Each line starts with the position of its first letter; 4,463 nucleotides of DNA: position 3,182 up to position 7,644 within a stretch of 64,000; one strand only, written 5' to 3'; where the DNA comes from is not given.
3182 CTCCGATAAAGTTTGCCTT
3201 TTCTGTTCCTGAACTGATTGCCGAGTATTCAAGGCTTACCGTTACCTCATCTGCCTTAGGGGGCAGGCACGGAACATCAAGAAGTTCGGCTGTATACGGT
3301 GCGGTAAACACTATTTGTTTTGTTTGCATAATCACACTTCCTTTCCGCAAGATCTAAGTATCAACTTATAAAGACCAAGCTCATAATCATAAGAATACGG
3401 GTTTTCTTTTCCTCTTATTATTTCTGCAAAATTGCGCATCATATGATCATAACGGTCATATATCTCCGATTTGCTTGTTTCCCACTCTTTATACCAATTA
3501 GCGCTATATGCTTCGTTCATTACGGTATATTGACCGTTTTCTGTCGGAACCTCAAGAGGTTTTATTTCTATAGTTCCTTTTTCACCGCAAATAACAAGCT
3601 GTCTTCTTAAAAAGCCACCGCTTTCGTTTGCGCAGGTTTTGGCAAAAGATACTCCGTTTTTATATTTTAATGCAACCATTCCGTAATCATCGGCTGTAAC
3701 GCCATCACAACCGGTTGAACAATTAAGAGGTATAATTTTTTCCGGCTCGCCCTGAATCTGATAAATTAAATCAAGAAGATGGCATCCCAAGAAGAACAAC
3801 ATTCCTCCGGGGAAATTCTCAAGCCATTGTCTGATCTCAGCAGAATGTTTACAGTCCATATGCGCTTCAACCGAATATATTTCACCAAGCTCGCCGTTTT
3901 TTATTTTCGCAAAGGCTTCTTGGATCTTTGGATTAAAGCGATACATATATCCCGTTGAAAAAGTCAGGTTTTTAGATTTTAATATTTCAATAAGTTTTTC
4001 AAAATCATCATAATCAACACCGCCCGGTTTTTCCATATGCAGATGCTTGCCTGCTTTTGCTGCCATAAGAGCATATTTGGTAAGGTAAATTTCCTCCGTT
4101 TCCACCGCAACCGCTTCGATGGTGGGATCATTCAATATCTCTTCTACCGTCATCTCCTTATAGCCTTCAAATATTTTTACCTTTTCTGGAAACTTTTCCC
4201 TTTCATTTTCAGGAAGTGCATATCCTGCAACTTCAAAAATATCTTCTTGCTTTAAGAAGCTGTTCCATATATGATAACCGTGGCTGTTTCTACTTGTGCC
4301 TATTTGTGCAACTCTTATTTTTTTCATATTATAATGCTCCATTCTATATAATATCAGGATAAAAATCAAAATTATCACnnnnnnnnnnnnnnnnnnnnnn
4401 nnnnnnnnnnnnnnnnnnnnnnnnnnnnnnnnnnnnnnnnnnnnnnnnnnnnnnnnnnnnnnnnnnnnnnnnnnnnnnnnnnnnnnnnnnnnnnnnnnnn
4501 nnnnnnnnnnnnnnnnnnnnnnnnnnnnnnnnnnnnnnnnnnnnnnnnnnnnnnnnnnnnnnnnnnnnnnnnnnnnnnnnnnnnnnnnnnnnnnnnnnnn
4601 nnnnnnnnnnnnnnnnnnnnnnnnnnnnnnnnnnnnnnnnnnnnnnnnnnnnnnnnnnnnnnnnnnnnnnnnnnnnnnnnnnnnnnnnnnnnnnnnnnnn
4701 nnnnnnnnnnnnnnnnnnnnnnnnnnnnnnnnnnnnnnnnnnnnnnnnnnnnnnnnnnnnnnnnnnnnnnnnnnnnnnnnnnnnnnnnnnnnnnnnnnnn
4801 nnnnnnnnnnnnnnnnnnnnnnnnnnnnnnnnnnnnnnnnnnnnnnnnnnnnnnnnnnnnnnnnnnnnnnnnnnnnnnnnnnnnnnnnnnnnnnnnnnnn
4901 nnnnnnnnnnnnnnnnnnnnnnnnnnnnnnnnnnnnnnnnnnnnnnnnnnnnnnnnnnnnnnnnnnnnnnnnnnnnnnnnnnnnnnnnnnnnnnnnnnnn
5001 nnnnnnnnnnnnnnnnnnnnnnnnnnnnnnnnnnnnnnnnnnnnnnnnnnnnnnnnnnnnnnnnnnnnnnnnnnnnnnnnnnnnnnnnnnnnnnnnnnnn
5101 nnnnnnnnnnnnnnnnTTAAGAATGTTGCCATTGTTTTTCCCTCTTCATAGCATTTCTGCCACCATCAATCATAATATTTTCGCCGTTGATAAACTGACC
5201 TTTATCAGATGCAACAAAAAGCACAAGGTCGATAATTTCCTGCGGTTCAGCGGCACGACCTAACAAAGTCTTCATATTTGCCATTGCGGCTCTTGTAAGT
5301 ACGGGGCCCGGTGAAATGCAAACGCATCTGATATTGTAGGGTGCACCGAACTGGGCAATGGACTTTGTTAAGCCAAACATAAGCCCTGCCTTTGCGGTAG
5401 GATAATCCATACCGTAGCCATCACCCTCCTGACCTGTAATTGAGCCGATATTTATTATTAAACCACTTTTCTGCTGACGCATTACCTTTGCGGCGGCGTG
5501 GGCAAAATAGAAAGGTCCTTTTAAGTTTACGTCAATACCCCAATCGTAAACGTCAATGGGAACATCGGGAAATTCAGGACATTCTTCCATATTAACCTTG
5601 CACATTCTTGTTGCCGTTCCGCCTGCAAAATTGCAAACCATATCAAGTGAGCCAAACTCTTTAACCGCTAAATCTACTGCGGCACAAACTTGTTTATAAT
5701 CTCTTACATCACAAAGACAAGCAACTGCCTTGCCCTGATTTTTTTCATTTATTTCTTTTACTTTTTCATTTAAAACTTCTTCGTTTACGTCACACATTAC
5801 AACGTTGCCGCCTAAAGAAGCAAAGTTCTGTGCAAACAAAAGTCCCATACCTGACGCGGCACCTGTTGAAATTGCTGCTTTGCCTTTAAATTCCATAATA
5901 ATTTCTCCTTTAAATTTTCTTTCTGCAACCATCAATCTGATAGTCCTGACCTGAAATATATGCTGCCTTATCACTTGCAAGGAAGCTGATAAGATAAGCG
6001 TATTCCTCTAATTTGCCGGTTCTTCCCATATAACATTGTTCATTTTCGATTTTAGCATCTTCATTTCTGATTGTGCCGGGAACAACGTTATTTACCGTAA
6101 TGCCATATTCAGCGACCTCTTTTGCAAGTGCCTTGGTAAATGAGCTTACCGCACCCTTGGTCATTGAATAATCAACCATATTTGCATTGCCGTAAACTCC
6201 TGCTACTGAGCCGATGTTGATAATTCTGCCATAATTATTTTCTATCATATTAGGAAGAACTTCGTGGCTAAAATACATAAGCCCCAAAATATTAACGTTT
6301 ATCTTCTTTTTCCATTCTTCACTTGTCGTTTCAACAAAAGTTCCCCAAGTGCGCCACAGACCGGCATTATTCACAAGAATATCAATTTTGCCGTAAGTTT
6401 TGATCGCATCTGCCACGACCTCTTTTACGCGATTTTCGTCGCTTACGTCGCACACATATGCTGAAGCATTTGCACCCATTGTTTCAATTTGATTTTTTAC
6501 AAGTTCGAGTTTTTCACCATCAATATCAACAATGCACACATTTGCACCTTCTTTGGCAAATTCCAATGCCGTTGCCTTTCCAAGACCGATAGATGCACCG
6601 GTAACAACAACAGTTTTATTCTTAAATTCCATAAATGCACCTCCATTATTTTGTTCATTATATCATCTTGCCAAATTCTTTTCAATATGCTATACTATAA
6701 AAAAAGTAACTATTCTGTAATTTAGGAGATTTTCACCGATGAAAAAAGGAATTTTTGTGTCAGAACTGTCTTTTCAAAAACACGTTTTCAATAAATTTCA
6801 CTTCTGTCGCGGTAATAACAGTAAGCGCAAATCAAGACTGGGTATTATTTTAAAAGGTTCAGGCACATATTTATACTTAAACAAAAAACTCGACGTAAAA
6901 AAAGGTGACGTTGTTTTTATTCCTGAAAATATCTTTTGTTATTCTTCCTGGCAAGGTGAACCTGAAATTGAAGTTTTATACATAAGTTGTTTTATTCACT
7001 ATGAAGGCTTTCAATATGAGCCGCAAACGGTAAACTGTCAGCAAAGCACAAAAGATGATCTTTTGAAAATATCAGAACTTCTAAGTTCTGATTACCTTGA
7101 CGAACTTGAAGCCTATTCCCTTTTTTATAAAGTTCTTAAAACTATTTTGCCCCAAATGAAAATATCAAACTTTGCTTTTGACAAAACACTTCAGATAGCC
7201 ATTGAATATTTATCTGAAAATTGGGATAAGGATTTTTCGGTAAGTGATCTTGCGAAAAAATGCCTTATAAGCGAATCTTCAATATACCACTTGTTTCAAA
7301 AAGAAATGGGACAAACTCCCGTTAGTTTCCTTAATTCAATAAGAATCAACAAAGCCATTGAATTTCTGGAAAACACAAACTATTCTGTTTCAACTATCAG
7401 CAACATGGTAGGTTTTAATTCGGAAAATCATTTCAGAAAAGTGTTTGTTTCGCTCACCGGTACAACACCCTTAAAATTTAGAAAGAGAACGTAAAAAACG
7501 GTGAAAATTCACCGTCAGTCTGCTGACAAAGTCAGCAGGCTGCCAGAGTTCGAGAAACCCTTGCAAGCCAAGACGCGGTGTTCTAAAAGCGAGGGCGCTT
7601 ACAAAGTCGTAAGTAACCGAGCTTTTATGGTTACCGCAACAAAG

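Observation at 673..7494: AraC-controlled seven-gene operon of oxidoreductases plus a dehydroquinase-like enzyme and a lactonase-like hydrolase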

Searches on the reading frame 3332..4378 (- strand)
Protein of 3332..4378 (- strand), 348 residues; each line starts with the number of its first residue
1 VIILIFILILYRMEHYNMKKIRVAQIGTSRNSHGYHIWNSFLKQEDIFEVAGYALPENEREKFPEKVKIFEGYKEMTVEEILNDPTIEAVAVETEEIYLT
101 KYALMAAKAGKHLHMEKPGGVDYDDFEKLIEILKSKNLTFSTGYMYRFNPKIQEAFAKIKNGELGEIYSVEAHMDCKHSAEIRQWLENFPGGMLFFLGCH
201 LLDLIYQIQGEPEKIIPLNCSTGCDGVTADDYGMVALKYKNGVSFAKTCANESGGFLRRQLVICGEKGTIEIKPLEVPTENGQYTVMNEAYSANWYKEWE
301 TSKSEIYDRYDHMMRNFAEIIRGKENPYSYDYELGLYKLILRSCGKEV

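Call 3: search_protein_families(library=pfam, proteins=[window:3332-4378:-], max_evalue=0.01)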
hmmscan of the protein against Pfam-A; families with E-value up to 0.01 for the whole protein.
window:3332-4378:- (348 aa): 3 families
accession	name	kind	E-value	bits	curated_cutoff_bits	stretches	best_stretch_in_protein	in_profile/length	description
PF22725.1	GFO_IDH_MocA_C3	-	1.8e-16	60.7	27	1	153-271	2-124/124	GFO/IDH/MocA C-terminal domain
PF02894.22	GFO_IDH_MocA_C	-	5.9e-15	56.1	22.9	1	158-337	3-198/218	Oxidoreductase family, C-terminal alpha/beta domain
PF01408.29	GFO_IDH_MocA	-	7.7e-11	43.2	24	1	21-144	1-120/120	Oxidoreductase family, NAD-binding Rossmann fold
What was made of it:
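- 3332..4327 (-): Gfo/Idh/MocA NAD(P) oxidoreductase, an optional module. Three Pfam domains score above their cut-offs (call 3).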

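Call 4: search_protein_families(library=ncbifam, proteins=[window:3332-4378:-], max_evalue=0.01)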
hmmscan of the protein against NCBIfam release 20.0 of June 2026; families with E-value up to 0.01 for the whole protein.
window:3332-4378:- (348 aa): 9 families
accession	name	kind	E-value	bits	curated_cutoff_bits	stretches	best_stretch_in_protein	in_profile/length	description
TIGR04380.1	myo_inos_iolG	equivalog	1.7e-18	66.6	355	1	22-327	3-302/330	inositol 2-dehydrogenase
NF007574.0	PRK10206.1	equivalog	8.2e-17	61.3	352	1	21-216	3-194/345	oxidoreductase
NF040723.1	UDP-GlcNAcDh_Arch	equivalog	6.4e-14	52.2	450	1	66-276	46-241/302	UDP-N-acetylglucosamine 3-dehydrogenase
NF008607.0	PRK11579.1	subfamily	4.4e-13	48.9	330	1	78-241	56-220/346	oxidoreductase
NF052479.1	LevoglcsnDh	equivalog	3.3e-10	39.2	650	1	77-182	64-169/386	levoglucosan dehydrogenase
NF041392.1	XylDh_Gfo6_Halo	equivalog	3.4e-10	39.3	350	1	87-319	83-320/350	D-xylose 1-dehydrogenase Gfo6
NF058561.1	BT_2158_fam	equivalog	2.1e-05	23.3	750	1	60-175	74-185/487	glycoside 3-dehydrogenase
NF052679.1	InsChiInosDhIolG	equivalog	0.00024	20.3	540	1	80-324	60-294/343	bifunctional inositol 2-dehydrogenase/D-chiro-inositol 1-dehydrogenase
NF058563.1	BT_2159_fam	equivalog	0.0076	15.3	650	1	78-170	54-146/350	disaccharide 3-dehydrogenase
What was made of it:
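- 3332..4327 (-): It scores well below the IolG cut-off (66.6 against 355) (call 4).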

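Call 31: search_solved_structures(query=window:3335-4327:-, max_evalue=0.00001)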
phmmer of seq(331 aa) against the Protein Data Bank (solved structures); distinct sequences matched with E-value up to 0.00001: 41.
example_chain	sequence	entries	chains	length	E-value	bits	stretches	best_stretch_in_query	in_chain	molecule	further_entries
3f4l_A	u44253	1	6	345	2.8e-15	59.4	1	5-198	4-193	Putative oxidoreductase yhhX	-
3e82_A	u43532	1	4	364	3.9e-14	55.7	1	62-253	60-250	Putative oxidoreductase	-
7xr9_A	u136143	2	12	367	6e-14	55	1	28-188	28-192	DgpA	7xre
3db2_A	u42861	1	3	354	5.4e-13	51.9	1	4-197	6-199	putative NADPH-dependent oxidoreductase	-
9m3d_B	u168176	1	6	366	2.1e-11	46.7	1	2-189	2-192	DgpA1 from W974-1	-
6o15_A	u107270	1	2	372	2.2e-11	46.6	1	60-258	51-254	Uncharacterized oxidoreductase YjhC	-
3fhl_A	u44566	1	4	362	2.5e-11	46.5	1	40-223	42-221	Putative oxidoreductase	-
9m37_A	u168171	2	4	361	4.3e-11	45.7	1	60-255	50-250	P581a DgpA2 and isoorientin complex structure | Gfo/Idh/MocA family protein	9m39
3ezy_A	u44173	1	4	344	5.1e-11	45.4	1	36-252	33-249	Dehydrogenase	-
3cea_A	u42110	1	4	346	1.5e-10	43.9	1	2-255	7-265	Myo-inositol 2-dehydrogenase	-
3i23_A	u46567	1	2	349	2e-10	43.5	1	4-251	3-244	Oxidoreductase, Gfo/Idh/MocA family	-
3fd8_A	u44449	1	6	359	2.1e-10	43.4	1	4-251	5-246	Oxidoreductase, Gfo/Idh/MocA family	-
3kux_A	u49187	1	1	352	6.3e-10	41.8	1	63-222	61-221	Putative oxidoreductase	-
3e18_A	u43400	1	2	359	7.3e-10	41.6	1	17-228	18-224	oxidoreductase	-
1evj_A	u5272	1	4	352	1.5e-09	40.6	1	59-196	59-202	GLUCOSE-FRUCTOSE OXIDOREDUCTASE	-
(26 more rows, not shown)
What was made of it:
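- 3332..4327 (-): The nearest structures are YhhX, DgpA and YjhC, all weakly (call 31).
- Closest known: Oxidation-elimination enzymes on sugars. Same: The nearest structures to Gfo include DgpA and YjhC (call 31).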

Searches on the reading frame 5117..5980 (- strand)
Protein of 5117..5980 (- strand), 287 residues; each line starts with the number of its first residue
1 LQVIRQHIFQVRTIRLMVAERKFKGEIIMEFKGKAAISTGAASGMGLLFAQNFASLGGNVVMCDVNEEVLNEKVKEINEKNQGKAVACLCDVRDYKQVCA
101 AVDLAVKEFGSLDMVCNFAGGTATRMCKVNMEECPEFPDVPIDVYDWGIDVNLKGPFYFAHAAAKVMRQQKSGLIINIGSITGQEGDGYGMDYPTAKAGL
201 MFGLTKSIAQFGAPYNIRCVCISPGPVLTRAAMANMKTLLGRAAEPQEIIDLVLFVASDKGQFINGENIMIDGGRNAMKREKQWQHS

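Call 3: search_protein_families(library=pfam, proteins=[window:5117-5980:-], max_evalue=0.01)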
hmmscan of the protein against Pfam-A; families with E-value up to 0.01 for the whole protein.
window:5117-5980:- (287 aa): 4 families
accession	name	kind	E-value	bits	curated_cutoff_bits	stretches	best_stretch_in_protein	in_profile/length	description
PF13561.12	adh_short_C2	-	1.4e-44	152.9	27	1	40-275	1-235/236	Enoyl-(Acyl carrier protein) reductase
PF00106.31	adh_short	-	4.3e-40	137.7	26.6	1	34-235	1-190/195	short chain dehydrogenase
PF02737.24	3HCDH_N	-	0.0066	16.8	22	0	45-100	10-65/180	3-hydroxyacyl-CoA dehydrogenase, NAD binding domain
PF08659.16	KR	-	0.0086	16.5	22.6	0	39-127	6-97/180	KR domain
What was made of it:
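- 5117..5896 (-): Classical SDR ('SDR2'), the near-universal partner encoded directly upstream of the AroD-like gene. Pfam adh_short and adh_short_C2 match (call 3).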

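Call 4: search_protein_families(library=ncbifam, proteins=[window:5117-5980:-], max_evalue=0.01)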
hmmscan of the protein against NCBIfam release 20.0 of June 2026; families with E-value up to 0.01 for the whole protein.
window:5117-5980:- (287 aa): 213 families (the best 25 are shown)
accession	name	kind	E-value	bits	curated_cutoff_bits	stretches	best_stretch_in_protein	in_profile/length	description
NF004198.0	PRK05653.1-3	equivalog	1e-51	175.8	296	1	31-275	5-246/248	3-oxoacyl-ACP reductase FabG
NF005559.1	PRK07231.1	subfamily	6.9e-49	166.6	215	1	31-275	2-247/249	glucose 1-dehydrogenase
NF009466.0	PRK12826.1-2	subfamily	1.6e-43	148.9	222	1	35-276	5-245/248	3-oxoacyl-ACP reductase FabG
NF053702.1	TrHdxCHCADhChcB1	equivalog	4e-43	147.6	400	1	32-277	3-242/250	trans-4-hydroxycyclohexanecarboxylate dehydrogenase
NF009093.0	PRK12429.1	subfamily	1.8e-42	145.4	258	1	30-230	2-190/259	3-hydroxybutyrate dehydrogenase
NF005309.0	PRK06841.1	subfamily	4.7e-40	137.7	286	1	29-275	11-252/255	GolD/DthD family dehydrogenase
TIGR01830.1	3oxo_ACP_reduc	equivalog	7.7e-40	137.1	297.75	1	36-274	1-237/239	3-oxoacyl-[acyl-carrier-protein] reductase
NF005681.0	PRK07478.1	subfamily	2.3e-37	128.8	267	1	29-278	2-252/254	SDR family oxidoreductase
TIGR01963.1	PHB_DH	subfamily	2.6e-37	128.5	307.05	1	34-230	2-186/255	3-hydroxybutyrate dehydrogenase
NF052558.1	MBtsdlDhBudC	equivalog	2.7e-37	128.7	270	1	31-279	1-245/250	meso-2,3-butanediol dehydrogenase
TIGR03971.1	SDR_subfam_1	subfamily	1.5e-36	126.1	300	2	31-233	1-204/271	mycofactocin-coupled SDR family oxidoreductase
NF005893.0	PRK07856.1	equivalog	2.8e-36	125.1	255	1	28-276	4-242/255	SDR family oxidoreductase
NF006080.0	PRK08226.1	equivalog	7.5e-36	123.9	356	2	31-231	4-192/263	SDR family oxidoreductase UcpA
NF050023.1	7alphHDSH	equivalog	9.9e-36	123.5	450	1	30-275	3-249/259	7alpha-hydroxysteroid dehydrogenase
NF004791.0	PRK06138.1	equivalog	6.3e-35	120.7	312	1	29-277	1-251/252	SDR family oxidoreductase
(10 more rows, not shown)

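Call 29: search_solved_structures(query=window:5120-5896:-, max_evalue=1e-10)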
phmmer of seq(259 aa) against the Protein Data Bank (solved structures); distinct sequences matched with E-value up to 1e-10: 398 (the best 60 are shown).
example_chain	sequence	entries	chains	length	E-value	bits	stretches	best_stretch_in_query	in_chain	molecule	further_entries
2et6_A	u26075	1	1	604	7e-33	117.1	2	2-243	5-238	(3R)-hydroxyacyl-CoA dehydrogenase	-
5f1p_A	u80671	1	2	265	2.2e-30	109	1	3-248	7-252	PtmO8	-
4fn4_A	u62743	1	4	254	7.8e-30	107.1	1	3-248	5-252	Short chain dehydrogenase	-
8y7r_A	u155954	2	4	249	5.1e-29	104.5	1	5-249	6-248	NAD(P)-dependent dehydrogenase (Short-subunit alcohol dehydrogenase family)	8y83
1vl8_A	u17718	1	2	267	1.2e-28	103.2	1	2-248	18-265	Gluconate 5-dehydrogenase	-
2uvd_A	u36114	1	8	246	2.9e-28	102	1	3-247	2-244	3-OXOACYL-(ACYL-CARRIER-PROTEIN) REDUCTASE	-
5x8h_A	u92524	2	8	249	6.7e-28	100.8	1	5-249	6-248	Short-chain dehydrogenase reductase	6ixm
3woh_A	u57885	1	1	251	4.7e-27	98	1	4-247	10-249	SiaM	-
7o6p_A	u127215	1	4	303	9.2e-27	97.1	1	4-208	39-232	borneol dehydrogenase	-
8cxa_A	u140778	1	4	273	6.1e-26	94.4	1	5-246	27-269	3-oxoacyl-[acyl-carrier-protein] reductase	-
4nbu_A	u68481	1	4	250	9.9e-26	93.7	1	4-246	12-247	3-oxoacyl-(Acyl-carrier-protein) reductase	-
9kd1_A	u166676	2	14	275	1.4e-25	93.2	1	3-249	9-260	Oxidoreductase, short chain dehydrogenase/reductase family protein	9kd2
2hq1_A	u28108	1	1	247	2.5e-25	92.4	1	1-246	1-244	Glucose/ribitol dehydrogenase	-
4ure_A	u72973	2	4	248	3e-25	92.1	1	3-247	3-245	CYCLOHEXANOL DEHYDROGENASE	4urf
4nbv_A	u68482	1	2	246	4.9e-25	91.4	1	1-247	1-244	3-oxoacyl-[acyl-carrier-protein] reductase putative short-chain dehydrogenases/reductases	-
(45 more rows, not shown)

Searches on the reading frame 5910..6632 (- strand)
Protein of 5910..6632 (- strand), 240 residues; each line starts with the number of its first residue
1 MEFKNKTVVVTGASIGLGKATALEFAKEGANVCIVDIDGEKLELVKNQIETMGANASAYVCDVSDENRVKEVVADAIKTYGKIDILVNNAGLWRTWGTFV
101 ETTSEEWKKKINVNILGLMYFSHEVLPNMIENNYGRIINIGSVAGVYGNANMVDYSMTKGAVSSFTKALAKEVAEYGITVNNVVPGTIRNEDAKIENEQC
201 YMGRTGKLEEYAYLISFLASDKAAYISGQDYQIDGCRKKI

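Call 3: search_protein_families(library=pfam, proteins=[window:5910-6632:-], max_evalue=0.01)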
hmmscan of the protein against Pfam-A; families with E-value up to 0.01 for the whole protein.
window:5910-6632:- (240 aa): 5 families
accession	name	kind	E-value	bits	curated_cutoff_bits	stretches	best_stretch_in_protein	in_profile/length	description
PF00106.31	adh_short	-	6e-58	196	26.6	1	6-191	1-185/195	short chain dehydrogenase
PF13561.12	adh_short_C2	-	6.9e-55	186.6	27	1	12-235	1-233/236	Enoyl-(Acyl carrier protein) reductase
PF08659.16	KR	-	3.1e-14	53.7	22.6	1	7-178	2-168/180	KR domain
PF08643.16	DUF1776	-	0.0037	17.2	25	1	97-189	106-200/294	Fungal family of unknown function (DUF1776)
PF01370.27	Epimerase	-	0.0052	16.7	20.9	1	8-152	1-124/240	NAD dependent epimerase/dehydratase family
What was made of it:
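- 5910..6632 (-): Classical SDR ('SDR1'), the first gene of the operon. Pfam adh_short scores 196 bits (call 3).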

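Call 4: search_protein_families(library=ncbifam, proteins=[window:5910-6632:-], max_evalue=0.01)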
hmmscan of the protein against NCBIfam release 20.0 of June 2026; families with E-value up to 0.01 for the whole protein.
window:5910-6632:- (240 aa): 244 families (the best 25 are shown)
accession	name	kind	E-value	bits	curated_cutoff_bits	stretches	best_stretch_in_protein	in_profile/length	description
NF009466.0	PRK12826.1-2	subfamily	3.4e-62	210.1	222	1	5-236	3-243/248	3-oxoacyl-ACP reductase FabG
NF005559.1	PRK07231.1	subfamily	4.6e-61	206.5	215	1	3-237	2-247/249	glucose 1-dehydrogenase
NF052558.1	MBtsdlDhBudC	equivalog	5.1e-60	203.1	270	1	3-236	1-240/250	meso-2,3-butanediol dehydrogenase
TIGR01830.1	3oxo_ACP_reduc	equivalog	4.3e-59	200.1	297.75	1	8-235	1-236/239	3-oxoacyl-[acyl-carrier-protein] reductase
NF004198.0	PRK05653.1-3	equivalog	1e-58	198.7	296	1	3-236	5-245/248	3-oxoacyl-ACP reductase FabG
NF004197.0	PRK05653.1-1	equivalog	1.6e-53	181.9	332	1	2-235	4-244/249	3-oxoacyl-ACP reductase FabG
TIGR03206.1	benzo_BadH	equivalog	5.6e-53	179.9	431.2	1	4-235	2-246/250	2-hydroxycyclohexanecarboxyl-CoA dehydrogenase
NF004818.0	PRK06172.1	equivalog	1.1e-51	175.6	336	1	1-236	3-249/253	SDR family oxidoreductase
NF004791.0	PRK06138.1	equivalog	2.4e-51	174.5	312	1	1-236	1-248/252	SDR family oxidoreductase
NF006070.0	PRK08213.1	subfamily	4.6e-51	173.8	279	1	3-236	10-255/259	gluconate 5-dehydrogenase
NF005067.0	PRK06484.1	equivalog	1.1e-50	172.7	713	1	3-236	7-250/524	short chain dehydrogenase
NF004200.0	PRK05653.1-5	equivalog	2.6e-50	171.2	273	1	5-235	2-239/242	3-oxoacyl-ACP reductase FabG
NF047923.1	pyridox_DH_SDR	equivalog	5.8e-50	170.1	325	1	4-236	2-239/243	pyridoxal 4-dehydrogenase, SDR-type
NF006366.0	PRK08589.1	equivalog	1.2e-49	169.1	386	1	3-236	4-251/272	SDR family oxidoreductase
NF005806.0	PRK07666.1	equivalog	1.8e-49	168.2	286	1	2-192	4-193/239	3-ketoacyl-ACP reductase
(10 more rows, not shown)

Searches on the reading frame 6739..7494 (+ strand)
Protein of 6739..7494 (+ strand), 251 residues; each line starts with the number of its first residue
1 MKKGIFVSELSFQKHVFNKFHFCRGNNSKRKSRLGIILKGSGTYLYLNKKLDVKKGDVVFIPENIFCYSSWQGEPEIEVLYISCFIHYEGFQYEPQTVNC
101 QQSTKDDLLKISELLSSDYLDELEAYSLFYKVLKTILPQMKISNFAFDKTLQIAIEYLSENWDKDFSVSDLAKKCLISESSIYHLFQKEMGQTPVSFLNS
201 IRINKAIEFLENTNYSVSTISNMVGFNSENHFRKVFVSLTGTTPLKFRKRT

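Call 3: search_protein_families(library=pfam, proteins=[window:6739-7494:+], max_evalue=0.01)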
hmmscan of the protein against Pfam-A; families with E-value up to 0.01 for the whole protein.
window:6739-7494:+ (251 aa): 2 families
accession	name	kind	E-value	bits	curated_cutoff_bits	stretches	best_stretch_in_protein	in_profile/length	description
PF12833.13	HTH_18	-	1e-19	71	33.6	1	171-250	1-80/80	Helix-turn-helix domain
PF00165.29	HTH_AraC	-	1.5e-15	57.3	26.6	2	158-199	1-42/42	Bacterial regulatory helix-turn-helix proteins, AraC family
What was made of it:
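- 6739..7494 (+): AraC/XylS-family regulator, divergently transcribed. Pfam HTH_18 scores 71 bits and HTH_AraC also matches (call 3).
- On AraC/XylS regulator, gene 6739-7494: HTH_18 scores 71 bits and HTH_AraC 57 bits (call 3).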

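Call 4: search_protein_families(library=ncbifam, proteins=[window:6739-7494:+], max_evalue=0.01)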
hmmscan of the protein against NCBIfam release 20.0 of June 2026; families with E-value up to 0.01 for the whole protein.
window:6739-7494:+ (251 aa): 33 families (the best 25 are shown)
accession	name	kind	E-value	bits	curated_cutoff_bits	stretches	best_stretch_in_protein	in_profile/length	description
NF007860.0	PRK10572.1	equivalog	3.7e-21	75.2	208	1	119-250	153-284/292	arabinose operon transcriptional regulator AraC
TIGR04094.1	adjacent_YSIRK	equivalog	1.7e-16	60.1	200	1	143-248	279-383/383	YSIRK-targeted surface antigen transcriptional regulator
NF047455.1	TF_Staph_AryK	equivalog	1.5e-15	56.5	850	1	142-250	150-258/759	transcriptional regulator AryK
NF006902.0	PRK09393.1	equivalog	2.2e-15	56.7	425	1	148-250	219-321/327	transcriptional regulator FtrA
NF040475.1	chlor_reg_RclR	equivalog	2.6e-14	53.2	400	1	134-250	162-278/284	reactive chlorine-specific transcriptional regulator RclR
NF033869.1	viru_reg_Rsp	equivalog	5.4e-14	51.6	400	1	131-249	133-247/701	AraC family transcriptional regulator Rsp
NF047788.1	TransRegPocR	equivalog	1.4e-12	47.5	500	1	143-250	183-290/296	transcriptional regulator PocR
NF010028.0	PRK13503.1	equivalog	2e-12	47.1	288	1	123-249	144-271/278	HTH-type transcriptional activator RhaS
NF010026.0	PRK13501.1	equivalog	2.9e-12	46.4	363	1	152-250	179-277/290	HTH-type transcriptional activator RhaR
NF007693.0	PRK10371.1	equivalog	6.1e-12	45.4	253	1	152-249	201-298/309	transcriptional regulator MelR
NF007633.0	PRK10296.1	equivalog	3.4e-11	43.2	264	1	16-250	29-274/280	transcriptional regulator ChbR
NF049932.1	TranspRegBtr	equivalog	1.1e-09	37.4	900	1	122-249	141-264/531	bacillibactin transport transcriptional regulator Btr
NF010025.2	PRK13500.1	equivalog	1.5e-09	37.9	525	1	149-250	176-277/282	HTH-type transcriptional activator RhaR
NF052371.1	TransRegGbdRPseu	equivalog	7.9e-09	35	480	1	150-249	226-325/365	choline metabolism transcriptional regulator GbdR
NF010027.0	PRK13502.1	equivalog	2.7e-08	33.6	384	1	151-249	178-276/282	HTH-type transcriptional activator RhaR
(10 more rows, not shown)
